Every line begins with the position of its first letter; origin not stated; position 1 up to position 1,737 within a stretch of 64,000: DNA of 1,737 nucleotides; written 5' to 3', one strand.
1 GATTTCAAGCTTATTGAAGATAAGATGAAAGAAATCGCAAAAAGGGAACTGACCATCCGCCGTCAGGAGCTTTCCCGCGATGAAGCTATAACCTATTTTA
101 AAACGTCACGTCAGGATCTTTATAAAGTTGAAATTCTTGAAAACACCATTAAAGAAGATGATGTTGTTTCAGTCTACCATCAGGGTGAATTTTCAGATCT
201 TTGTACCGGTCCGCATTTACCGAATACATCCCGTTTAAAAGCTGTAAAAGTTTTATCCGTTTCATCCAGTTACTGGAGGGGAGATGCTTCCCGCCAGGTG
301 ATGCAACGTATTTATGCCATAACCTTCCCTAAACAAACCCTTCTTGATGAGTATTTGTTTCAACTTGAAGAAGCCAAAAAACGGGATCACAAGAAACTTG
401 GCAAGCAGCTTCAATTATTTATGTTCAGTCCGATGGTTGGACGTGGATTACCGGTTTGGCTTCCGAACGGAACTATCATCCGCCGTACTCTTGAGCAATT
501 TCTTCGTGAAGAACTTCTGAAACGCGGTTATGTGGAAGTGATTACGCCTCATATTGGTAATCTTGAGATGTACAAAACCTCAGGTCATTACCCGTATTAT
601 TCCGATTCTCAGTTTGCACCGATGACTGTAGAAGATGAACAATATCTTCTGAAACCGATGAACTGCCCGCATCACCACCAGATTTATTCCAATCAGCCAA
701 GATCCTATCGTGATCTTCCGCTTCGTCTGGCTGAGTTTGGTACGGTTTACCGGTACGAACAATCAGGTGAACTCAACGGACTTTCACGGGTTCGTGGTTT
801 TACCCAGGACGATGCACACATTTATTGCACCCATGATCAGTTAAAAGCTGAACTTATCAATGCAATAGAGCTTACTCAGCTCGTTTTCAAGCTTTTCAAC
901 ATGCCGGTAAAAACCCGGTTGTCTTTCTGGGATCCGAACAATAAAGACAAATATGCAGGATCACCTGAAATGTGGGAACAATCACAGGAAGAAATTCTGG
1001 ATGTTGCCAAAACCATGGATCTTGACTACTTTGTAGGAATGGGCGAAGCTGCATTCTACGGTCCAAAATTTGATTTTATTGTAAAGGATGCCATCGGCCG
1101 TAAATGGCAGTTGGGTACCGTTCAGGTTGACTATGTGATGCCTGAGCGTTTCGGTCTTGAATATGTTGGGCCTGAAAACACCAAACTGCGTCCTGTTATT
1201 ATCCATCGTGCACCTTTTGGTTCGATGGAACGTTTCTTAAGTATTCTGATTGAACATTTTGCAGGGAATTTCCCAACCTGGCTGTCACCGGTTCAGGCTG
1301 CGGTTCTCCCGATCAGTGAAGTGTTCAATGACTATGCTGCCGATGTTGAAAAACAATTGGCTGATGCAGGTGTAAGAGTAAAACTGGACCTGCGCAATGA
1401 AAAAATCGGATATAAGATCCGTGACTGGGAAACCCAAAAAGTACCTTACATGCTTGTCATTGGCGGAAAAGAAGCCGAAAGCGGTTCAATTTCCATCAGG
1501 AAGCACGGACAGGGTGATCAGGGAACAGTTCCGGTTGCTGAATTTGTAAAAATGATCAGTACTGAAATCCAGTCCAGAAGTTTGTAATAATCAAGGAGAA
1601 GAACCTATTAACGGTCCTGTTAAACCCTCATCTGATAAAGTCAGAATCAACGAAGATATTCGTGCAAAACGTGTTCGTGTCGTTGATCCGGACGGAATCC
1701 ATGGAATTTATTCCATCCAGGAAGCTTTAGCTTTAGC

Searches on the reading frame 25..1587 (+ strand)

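Call 47: search_protein_families(library=pfam, proteins=[window:25-1587:+], max_evalue=0.00001)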
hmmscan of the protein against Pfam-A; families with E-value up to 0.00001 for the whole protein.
window:25-1587:+ (520 aa): 3 families
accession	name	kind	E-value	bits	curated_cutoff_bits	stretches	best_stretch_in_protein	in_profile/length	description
PF00587.30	tRNA-synt_2b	-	1.2e-44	153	29.3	1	203-412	7-179/179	tRNA synthetase class II core domain (G, H, P, S and T)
PF03129.25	HGTP_anticodon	-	5.7e-27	94.1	21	1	424-512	1-92/94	Anticodon binding domain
PF07973.19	tRNA_SAD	-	5.2e-14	52.4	24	1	48-97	1-44/44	Threonyl and Alanyl tRNA synthetase second additional domain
